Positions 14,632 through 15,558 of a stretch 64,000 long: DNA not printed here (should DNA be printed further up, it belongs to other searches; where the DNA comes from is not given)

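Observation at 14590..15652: ParB/Srx-fold (DGYHR) gene bracketed by two direct copies of a ~90-100 nt structured repeat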

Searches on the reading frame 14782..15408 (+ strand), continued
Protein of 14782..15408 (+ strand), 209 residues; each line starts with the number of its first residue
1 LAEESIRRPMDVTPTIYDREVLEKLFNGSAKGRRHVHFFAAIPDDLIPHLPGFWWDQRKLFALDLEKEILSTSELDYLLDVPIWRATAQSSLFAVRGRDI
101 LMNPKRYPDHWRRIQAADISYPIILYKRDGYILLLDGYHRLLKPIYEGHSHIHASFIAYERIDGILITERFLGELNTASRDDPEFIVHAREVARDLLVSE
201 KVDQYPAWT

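Call 69: find_encoding_contigs(protein=P0278, flank=6000, max_places=3)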
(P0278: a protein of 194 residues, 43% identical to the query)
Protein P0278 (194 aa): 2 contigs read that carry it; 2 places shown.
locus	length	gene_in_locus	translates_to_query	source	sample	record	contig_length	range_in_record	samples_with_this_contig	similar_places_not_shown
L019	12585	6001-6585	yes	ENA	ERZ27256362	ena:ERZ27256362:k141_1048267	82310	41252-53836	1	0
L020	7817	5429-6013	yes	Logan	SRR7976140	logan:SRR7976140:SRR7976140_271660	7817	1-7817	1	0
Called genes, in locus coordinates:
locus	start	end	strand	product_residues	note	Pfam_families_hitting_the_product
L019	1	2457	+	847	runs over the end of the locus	PF07719:TPR_2 (faint), PF13191:AAA_16 (weak), PF13374:TPR_10 (faint), PF13401:AAA_22 (weak), PF25872:HTH_77, PF13181:TPR_8 (faint), PF13424:TPR_12, PF00196:GerE, +2 more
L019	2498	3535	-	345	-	PF01497:Peripla_BP_2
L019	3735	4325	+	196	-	PF00881:Nitroreductase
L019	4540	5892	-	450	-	PF01554:MatE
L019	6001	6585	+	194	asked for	-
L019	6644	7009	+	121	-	-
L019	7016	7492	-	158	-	PF00583:Acetyltransf_1, PF13673:Acetyltransf_10, PF13508:Acetyltransf_7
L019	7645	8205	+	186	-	PF13302:Acetyltransf_3, PF00583:Acetyltransf_1 (weak)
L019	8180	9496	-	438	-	PF05977:MFS_3, PF07690:MFS_1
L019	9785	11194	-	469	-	PF07992:Pyr_redox_2, PF13450:NAD_binding_8 (faint), PF00070:Pyr_redox, PF01266:DAO (weak), PF22366:NDH2_C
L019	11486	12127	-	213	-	PF13560:HTH_31, PF01381:HTH_3, PF07883:Cupin_2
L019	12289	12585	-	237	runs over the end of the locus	-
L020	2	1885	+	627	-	?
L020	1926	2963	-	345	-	PF01497:Peripla_BP_2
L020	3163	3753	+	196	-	PF00881:Nitroreductase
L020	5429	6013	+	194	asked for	-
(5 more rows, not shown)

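Call 73: search_solved_structures(query=A6, max_evalue=10, show_alignments=3)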
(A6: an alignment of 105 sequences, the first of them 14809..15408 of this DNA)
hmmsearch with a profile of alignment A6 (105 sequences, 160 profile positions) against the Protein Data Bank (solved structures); distinct sequences matched with E-value up to 10: 4.
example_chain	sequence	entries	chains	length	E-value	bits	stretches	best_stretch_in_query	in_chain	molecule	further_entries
5uje_A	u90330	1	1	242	1.7e-05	28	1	95-140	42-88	SbnI protein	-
6nr6_A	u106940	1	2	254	3.5e-05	27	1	93-139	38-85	Bifunctional transcriptional regulator/O-phospho-L-serine synthase SbnI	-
5ujd_A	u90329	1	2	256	3.6e-05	27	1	93-139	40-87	Siderophore biosynthesis protein SbnI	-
6ky4_A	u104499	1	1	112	0.51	13.5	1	78-133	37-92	Sulfiredoxin, chloroplastic/mitochondrial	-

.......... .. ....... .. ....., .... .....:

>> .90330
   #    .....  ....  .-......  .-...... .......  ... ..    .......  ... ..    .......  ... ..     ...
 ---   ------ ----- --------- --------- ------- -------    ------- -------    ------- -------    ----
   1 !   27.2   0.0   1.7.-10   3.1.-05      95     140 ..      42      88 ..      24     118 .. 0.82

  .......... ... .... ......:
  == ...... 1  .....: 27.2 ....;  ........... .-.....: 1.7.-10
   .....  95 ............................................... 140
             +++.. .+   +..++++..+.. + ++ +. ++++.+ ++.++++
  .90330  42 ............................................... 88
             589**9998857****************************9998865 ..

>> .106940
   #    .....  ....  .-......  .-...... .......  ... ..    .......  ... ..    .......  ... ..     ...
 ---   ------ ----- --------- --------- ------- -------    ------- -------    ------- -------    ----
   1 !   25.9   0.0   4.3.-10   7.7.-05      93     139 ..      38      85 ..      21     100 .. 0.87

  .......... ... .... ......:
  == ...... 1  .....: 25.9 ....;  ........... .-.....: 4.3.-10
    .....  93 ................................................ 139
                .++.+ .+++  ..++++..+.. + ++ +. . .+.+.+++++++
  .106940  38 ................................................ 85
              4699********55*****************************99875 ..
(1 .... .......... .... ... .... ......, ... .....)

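Call 79: predict_structure(alignment_id=A6)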
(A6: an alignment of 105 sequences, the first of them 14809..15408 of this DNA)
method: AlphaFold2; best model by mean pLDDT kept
length: 200 residues; sequences in the alignment: 105
mean_pLDDT: 95.1   pTM: 0.87
mean pLDDT of the five models: 95.1, 94.9, 94.5, 94.4, 94.1
residues with pLDDT >= 90: 185; 70-90: 8; 50-70: 7; < 50: 0
segments of 3 or more residues with pLDDT < 50: none
pLDDT, mean of each block of 10 residues (from residue 1): 64 96 97 97 97 98 98 96 97 98 98 97 97 98 98 98 97 94 97 89
secondary structure, 60 per line:
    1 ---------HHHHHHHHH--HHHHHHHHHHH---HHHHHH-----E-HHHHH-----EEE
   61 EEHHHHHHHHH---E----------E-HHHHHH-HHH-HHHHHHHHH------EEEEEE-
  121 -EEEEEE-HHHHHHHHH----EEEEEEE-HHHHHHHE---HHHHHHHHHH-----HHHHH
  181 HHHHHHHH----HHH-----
elements in order: H10-18 H21-31 H35-40 H48-52 E58-62 H63-71 H88-93 H99-107 E114-119 E122-127 H129-137 E142-148 H150-156 H161-170 H176-188

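Call 81: fold_search(model_id=the predicted structure, library=pdb)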
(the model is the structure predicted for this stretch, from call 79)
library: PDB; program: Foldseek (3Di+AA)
matches with E <= 10: 89; with E <= 0.001: 0
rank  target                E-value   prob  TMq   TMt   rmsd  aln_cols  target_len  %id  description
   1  7nfu_B                4.4e-02  0.75  0.30  0.28  10.8       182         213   14  Crystal structure of C-terminally truncated Geobacillus thermoleovorans nucleoid occlusion protein Noc (released 2021-02-17)
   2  7nfu_A                8.1e-02  0.89  0.27  0.25   7.8       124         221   11  Crystal structure of C-terminally truncated Geobacillus thermoleovorans nucleoid occlusion protein Noc (released 2021-02-17)
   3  6nr6_A                1.6e-01  0.94  0.22  0.18   3.5        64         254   20  Crystal Structure of Staphylococcus pseudintermedius SbnI in complex with ADP (released 2019-06-19)
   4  5k5a                  1.6e-01  0.72  0.22  0.17   6.6       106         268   18  Structure of the pNOB8-like ParB N-domain (released 2016-06-15)
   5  7bm8_A                1.6e-01  0.44  0.26  0.28  15.1       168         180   12  Crystal structure of the C-terminally truncated chromosome-partitioning protein ParB from Caulobacter crescentus compl (released 2021-04-28)
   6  6sdk_B                1.6e-01  0.38  0.19  0.19  14.6       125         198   12  Crystal structure of bacterial ParB dimer bound to CDP (released 2019-10-23)
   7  6ryk_A                1.8e-01  0.20  0.20  0.28  17.6       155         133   10  Crystal structure of the ParB-like protein PadC (released 2020-01-22)
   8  5uje                  2.2e-01  0.92  0.26  0.23   5.2        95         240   10  SbnI with C-terminal truncation from Staphylococcus aureus (released 2018-01-24)
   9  7ol9_B                2.2e-01  0.60  0.24  0.23   9.8       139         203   13  Crystal structure of C-terminally truncated Bacillus subtilis nucleoid occlusion protein (Noc) complexed to the Noc-bi (released 2022-03-09)
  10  5x0k                  2.4e-01  0.80  0.25  0.22   7.1       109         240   15  Free serine kinase (E30Q mutant) in complex with AMP (released 2017-04-12)
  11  7bnr_A                2.5e-01  0.66  0.25  0.25   9.7       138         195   17  Crystal structure of a ParB Q52A mutant from Myxococcus xanthus bound to CTPyS (released 2021-09-08)
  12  5k5d_A                2.6e-01  0.77  0.24  0.19   5.9       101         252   15  Structure of the C2221 form of Pnob8-like ParB-N domain (released 2016-06-15)
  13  7bnk_B                2.6e-01  0.35  0.25  0.26  15.0       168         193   12  Crystal structure of ParB from Myxococcus xanthus bound to CDP and Monothiophosphate (released 2021-09-08)
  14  6ryk_B                2.6e-01  0.18  0.21  0.28  15.5       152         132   11  Crystal structure of the ParB-like protein PadC (released 2020-01-22)
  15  4ovb                  3.1e-01  0.47  0.27  0.28  11.8       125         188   10  Crystal structure of Oncogenic Suppression Activity Protein - A Plasmid Fertility Inhibition Factor, Gold (I) Cyanide de (released 2014-11-05)
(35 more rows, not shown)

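Call 85: list_cluster_members(proteins=[window:14782-15408:+, P0001, P0011, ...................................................])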
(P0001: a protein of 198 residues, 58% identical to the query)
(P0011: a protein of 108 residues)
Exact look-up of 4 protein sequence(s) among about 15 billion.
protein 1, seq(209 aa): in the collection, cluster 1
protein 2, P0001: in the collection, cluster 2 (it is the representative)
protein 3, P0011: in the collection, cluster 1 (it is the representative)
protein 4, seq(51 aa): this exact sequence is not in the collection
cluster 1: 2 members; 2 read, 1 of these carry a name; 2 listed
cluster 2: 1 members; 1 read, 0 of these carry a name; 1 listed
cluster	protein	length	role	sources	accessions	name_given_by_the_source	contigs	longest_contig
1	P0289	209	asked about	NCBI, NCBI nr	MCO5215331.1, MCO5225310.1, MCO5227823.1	MAG: hypothetical protein M9953_08240 [Thermomicrobiales bacterium] | hypothetical protein [Thermomicrobiales bacterium]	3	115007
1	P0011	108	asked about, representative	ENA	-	-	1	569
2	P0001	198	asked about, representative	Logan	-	-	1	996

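Call 99: fold_search(model_id=the predicted structure, library=viral)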
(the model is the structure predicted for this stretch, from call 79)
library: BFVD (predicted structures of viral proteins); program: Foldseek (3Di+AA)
matches with E <= 10: 263; with E <= 0.001: 8
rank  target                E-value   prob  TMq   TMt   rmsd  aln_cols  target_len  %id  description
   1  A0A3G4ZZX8            5.6e-06  1.00  0.45  0.36   2.7       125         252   25  ParB/Sulfiredoxin domain-containing protein [Faunusvirus sp.]
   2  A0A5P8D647            3.2e-05  1.00  0.39  0.55   4.2       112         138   22  (no name in the UniProt tables at hand)
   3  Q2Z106                8.8e-05  1.00  0.43  0.69   2.9       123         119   19  ParB/Sulfiredoxin domain-containing protein [Pseudomonas phage EL]
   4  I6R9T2                2.6e-04  1.00  0.35  0.41   7.5       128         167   26  (no name in the UniProt tables at hand)
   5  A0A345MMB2            4.0e-04  1.00  0.38  0.61   4.4       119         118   24  (no name in the UniProt tables at hand)
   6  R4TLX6                5.6e-04  1.00  0.29  0.05  13.4       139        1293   20  (no name in the UniProt tables at hand)
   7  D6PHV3                6.7e-04  1.00  0.37  0.54   5.8       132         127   18  (no name in the UniProt tables at hand)
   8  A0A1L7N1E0            7.9e-04  1.00  0.40  0.13   2.5       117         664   21  Putative RNA polymerase beta prime subunit [Ralstonia phage RP31]
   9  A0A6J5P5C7            1.1e-03  0.99  0.34  0.26  17.3       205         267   14  ParB/Sulfiredoxin [uncultured Caudovirales phage]
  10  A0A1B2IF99            1.9e-03  1.00  0.34  0.60   3.6       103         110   21  (no name in the UniProt tables at hand)
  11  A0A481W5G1            2.3e-03  1.00  0.37  0.74   4.0       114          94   20  ParB/Sulfiredoxin domain-containing protein [Pseudomonas phage Psa21]
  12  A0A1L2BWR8            3.2e-03  1.00  0.32  0.14  10.6       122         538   18  ParB/Sulfiredoxin domain-containing protein [Nodularia phage vB_NpeS-2AV2]
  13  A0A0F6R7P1            4.3e-03  1.00  0.30  0.41   5.0       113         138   19  Putative ParB-like nuclease domain containing protein [Sinorhizobium phage phiM9]
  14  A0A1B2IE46            5.6e-03  0.99  0.29  0.42   9.5       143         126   17  ParB/Sulfiredoxin domain-containing protein [Erwinia phage vB_EamM_Kwan]
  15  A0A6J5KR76            6.7e-03  1.00  0.26  0.59   5.9        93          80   26  ParB/Sulfiredoxin [uncultured Caudovirales phage]
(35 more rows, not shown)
